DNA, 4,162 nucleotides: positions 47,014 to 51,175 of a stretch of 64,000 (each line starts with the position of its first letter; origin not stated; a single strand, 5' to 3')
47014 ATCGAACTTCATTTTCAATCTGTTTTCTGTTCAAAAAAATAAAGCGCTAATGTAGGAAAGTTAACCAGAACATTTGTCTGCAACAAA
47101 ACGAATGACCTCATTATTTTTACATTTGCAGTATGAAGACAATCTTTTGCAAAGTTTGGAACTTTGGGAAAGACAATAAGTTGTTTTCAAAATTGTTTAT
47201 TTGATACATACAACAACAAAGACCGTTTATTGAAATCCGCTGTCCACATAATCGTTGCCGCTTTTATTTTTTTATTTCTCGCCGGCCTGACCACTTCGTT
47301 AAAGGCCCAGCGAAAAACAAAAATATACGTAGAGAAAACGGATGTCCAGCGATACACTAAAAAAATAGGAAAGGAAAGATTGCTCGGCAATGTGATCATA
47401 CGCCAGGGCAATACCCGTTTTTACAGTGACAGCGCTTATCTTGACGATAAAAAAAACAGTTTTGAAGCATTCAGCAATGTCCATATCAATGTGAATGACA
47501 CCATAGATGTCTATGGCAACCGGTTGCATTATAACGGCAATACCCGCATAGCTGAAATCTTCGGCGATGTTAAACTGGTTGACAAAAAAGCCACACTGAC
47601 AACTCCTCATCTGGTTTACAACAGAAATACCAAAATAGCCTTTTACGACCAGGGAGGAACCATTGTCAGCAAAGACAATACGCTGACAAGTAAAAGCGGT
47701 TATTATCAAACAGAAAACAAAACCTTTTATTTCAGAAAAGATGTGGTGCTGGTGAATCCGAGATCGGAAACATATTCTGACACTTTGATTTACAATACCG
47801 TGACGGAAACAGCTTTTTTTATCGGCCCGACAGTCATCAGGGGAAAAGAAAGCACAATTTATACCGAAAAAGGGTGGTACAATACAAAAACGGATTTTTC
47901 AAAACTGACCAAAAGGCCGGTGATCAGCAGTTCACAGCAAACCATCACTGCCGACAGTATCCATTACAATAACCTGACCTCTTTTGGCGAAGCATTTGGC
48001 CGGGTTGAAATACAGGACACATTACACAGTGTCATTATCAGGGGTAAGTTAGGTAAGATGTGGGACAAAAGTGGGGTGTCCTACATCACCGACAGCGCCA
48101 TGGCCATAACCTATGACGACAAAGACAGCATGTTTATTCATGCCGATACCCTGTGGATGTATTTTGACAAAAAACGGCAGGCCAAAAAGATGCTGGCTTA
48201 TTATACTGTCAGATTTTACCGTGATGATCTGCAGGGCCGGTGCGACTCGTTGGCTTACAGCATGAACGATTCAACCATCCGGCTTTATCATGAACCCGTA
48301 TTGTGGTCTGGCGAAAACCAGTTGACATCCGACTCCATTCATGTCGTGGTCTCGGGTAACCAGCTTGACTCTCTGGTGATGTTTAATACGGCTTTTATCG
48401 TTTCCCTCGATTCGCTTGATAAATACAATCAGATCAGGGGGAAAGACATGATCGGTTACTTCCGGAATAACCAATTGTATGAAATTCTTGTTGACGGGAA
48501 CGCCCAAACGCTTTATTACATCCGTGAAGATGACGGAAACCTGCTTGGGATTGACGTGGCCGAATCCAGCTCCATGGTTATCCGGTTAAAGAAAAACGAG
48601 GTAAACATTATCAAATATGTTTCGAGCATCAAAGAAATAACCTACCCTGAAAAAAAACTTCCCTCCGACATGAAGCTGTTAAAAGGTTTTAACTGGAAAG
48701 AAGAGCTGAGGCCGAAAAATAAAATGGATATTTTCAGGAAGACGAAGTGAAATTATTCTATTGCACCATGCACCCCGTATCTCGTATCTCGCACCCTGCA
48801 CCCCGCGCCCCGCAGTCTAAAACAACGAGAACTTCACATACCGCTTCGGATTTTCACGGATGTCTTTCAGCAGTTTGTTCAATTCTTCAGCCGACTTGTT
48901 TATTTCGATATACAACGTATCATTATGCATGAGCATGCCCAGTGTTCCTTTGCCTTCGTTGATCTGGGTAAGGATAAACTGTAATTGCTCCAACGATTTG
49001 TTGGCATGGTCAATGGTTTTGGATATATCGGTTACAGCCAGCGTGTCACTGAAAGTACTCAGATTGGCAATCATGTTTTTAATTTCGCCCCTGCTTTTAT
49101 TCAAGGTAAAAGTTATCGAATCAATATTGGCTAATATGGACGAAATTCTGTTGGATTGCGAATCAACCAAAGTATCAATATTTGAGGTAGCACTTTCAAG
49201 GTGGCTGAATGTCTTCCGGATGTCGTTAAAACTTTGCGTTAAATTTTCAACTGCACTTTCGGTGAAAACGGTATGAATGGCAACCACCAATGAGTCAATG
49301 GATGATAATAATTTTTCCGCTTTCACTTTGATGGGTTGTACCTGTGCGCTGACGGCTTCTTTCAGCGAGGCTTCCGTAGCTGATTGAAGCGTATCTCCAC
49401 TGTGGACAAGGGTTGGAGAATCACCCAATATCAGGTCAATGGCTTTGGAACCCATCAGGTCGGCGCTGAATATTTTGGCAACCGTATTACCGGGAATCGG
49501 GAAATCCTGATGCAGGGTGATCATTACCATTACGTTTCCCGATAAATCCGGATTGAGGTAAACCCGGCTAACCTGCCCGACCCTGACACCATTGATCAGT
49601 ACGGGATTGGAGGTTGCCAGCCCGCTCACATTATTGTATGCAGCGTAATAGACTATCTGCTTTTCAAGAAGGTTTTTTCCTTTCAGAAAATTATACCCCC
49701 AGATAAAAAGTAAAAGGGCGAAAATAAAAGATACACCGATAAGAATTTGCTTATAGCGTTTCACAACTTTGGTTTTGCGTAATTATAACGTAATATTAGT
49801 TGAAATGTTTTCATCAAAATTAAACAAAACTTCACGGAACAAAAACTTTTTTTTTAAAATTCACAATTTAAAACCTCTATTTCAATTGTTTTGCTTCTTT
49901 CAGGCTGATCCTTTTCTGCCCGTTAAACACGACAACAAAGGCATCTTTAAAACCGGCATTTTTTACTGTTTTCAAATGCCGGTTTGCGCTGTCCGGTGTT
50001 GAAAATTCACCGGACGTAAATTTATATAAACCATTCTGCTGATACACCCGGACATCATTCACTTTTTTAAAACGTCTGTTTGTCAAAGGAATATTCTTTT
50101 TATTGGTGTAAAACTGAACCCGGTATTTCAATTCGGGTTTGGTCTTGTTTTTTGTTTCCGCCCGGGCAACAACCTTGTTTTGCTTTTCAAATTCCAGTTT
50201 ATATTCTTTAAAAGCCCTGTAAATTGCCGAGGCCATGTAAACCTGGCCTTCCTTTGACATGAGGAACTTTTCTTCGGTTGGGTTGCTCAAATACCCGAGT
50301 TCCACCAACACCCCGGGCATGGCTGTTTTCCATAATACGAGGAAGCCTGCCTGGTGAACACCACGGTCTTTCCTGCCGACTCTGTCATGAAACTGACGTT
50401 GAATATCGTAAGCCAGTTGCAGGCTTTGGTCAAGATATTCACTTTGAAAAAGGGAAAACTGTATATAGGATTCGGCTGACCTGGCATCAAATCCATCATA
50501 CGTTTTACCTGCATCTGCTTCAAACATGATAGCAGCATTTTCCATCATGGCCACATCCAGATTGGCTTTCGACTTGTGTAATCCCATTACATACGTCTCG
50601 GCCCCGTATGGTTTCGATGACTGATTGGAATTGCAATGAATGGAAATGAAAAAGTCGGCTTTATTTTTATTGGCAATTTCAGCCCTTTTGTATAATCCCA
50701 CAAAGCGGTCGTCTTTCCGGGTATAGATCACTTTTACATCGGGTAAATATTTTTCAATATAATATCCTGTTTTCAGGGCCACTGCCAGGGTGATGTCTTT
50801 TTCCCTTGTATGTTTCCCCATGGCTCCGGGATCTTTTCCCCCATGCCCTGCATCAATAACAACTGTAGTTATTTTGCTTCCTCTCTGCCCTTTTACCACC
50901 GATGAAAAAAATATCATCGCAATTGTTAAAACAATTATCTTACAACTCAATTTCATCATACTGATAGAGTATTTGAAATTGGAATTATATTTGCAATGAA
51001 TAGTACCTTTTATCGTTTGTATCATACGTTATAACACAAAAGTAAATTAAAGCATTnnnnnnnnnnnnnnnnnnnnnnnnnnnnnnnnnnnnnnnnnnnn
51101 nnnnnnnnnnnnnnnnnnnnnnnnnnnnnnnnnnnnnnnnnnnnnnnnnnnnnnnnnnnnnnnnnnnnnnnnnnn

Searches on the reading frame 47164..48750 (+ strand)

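Call 17: search_protein_families(library=ncbifam, proteins=[window:47164-48750:+], max_evalue=0.00001)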
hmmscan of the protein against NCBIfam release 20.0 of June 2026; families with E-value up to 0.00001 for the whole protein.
window:47164-48750:+ (528 aa): 2 families
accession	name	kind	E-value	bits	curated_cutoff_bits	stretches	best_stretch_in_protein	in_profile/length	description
TIGR03002.1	outer_YhbN_LptA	equivalog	1.4e-19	70.4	71.7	1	46-161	2-125/142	lipopolysaccharide transport periplasmic protein LptA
TIGR04409.1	LptC_YrbK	equivalog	1.4e-06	27.9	38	0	144-244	58-168/180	LPS export ABC transporter periplasmic protein LptC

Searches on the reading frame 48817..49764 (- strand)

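Call 17: search_protein_families(library=ncbifam, proteins=[window:48817-49764:-], max_evalue=0.00001)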
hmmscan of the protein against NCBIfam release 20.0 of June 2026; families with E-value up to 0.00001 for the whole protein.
window:48817-49764:- (315 aa): 5 families
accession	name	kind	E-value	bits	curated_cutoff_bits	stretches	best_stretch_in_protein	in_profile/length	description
TIGR00996.1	Mtu_fam_mce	paralog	2.7e-22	79.3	140.5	1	12-266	6-251/291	MCE family protein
TIGR04430.1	OM_asym_MlaD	equivalog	3.8e-18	65.7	135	1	3-132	3-133/146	outer membrane lipid asymmetry maintenance protein MlaD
NF047463.1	CllEntPrLepto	equivalog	4e-07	29.8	400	0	253-304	177-228/250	mammalian cell entry protein Mce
NF008070.2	PRK10807.1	equivalog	1.6e-06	27.2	525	0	223-311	406-497/542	intermembrane transport protein PqiB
TIGR04527.1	mycoplas_twoTM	subfamily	9.6e-06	25.5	125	0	163-304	30-168/248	MG_279/MG_280 family protein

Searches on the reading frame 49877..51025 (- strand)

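Call 17: search_protein_families(library=ncbifam, proteins=[window:49877-51025:-], max_evalue=0.00001)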
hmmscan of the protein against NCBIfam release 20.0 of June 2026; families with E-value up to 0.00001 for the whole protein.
window:49877-51025:- (382 aa): 5 families
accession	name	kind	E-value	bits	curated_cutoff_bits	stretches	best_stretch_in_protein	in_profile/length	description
TIGR02883.1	spore_cwlD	equivalog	1.8e-32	112.9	221.55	2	54-153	2-114/189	N-acetylmuramoyl-L-alanine amidase CwlD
NF007652.1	PRK10319.1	equivalog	6e-32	111.1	400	1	51-285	56-287/291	N-acetylmuramoyl-L-alanine amidase AmiA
NF038267.1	amidase_AmiC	exception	1.4e-31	109.6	700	1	53-275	187-405/407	N-acetylmuramoyl-L-alanine amidase AmiC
NF007751.0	PRK10431.1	equivalog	1.2e-30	106.5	532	1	49-284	189-424/445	N-acetylmuramoyl-L-alanine amidase AmiB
NF038140.1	amidase_Rv3717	exception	7.2e-09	35.4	335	0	234-275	189-230/233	Rv3717 family N-acetylmuramoyl-L-alanine amidase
